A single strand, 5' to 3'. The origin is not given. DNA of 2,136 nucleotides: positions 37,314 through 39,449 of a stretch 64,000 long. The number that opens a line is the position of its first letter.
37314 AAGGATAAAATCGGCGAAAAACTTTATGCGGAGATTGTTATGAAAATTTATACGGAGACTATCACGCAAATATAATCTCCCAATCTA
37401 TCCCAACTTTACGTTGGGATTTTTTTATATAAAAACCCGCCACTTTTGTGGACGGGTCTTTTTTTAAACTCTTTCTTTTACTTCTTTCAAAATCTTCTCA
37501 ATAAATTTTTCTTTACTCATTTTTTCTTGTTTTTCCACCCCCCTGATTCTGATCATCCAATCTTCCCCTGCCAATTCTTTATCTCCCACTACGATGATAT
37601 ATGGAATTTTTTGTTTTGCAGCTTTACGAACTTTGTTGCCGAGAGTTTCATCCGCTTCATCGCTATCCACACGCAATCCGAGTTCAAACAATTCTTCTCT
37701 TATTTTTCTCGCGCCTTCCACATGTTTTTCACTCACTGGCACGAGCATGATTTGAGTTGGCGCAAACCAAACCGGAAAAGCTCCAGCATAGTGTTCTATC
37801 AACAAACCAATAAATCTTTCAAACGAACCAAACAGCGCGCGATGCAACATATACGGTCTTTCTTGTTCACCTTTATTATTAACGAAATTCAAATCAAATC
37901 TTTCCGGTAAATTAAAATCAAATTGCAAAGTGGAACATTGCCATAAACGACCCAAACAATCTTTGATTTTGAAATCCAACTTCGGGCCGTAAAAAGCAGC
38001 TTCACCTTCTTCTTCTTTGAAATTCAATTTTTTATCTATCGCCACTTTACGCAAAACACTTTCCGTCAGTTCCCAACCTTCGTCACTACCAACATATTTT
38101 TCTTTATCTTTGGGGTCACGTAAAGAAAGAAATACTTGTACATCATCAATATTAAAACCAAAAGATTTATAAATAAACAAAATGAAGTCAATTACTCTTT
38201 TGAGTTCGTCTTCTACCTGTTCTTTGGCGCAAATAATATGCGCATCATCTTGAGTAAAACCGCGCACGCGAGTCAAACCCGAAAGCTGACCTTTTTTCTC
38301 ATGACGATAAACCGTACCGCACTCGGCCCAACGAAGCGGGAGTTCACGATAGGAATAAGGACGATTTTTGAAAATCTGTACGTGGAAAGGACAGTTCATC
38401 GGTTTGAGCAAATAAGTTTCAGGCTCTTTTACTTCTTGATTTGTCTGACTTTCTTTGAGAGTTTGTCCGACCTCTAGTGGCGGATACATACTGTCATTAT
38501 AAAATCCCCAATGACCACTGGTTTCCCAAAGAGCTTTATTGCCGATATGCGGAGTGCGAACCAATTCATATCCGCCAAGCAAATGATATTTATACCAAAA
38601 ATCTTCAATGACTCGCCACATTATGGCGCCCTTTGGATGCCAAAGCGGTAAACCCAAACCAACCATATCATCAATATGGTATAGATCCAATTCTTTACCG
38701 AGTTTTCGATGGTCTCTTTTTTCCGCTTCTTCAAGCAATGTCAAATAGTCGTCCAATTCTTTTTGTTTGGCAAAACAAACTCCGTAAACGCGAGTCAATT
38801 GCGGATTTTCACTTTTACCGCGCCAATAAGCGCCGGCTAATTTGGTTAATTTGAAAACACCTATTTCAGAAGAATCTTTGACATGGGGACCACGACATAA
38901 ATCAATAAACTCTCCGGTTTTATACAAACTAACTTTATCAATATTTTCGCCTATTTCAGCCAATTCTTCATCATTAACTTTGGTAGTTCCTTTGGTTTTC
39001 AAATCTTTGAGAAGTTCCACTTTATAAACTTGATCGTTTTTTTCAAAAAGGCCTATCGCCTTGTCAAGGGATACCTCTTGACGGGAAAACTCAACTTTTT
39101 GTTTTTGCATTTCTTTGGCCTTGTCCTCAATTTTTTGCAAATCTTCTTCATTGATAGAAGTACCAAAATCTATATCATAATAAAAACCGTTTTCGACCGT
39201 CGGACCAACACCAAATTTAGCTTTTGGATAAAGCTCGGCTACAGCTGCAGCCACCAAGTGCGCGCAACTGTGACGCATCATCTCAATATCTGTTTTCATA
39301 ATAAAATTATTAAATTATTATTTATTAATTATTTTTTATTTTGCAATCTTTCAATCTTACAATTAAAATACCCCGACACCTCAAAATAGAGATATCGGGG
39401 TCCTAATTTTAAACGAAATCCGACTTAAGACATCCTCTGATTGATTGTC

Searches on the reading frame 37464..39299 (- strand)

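Call 58: search_protein_families(library=pfam, proteins=[window:37464-39299:-], max_evalue=0.00001)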
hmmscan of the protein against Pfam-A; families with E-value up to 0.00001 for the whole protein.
window:37464-39299:- (611 aa): 3 families
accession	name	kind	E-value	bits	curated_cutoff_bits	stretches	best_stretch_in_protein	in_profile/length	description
PF00587.30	tRNA-synt_2b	-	8.7e-48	163.2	29.3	1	293-504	8-179/179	tRNA synthetase class II core domain (G, H, P, S and T)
PF03129.25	HGTP_anticodon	-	3e-19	69.4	21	1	516-605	1-93/94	Anticodon binding domain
PF07973.19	tRNA_SAD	-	6.1e-15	55.4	24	1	123-172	1-44/44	Threonyl and Alanyl tRNA synthetase second additional domain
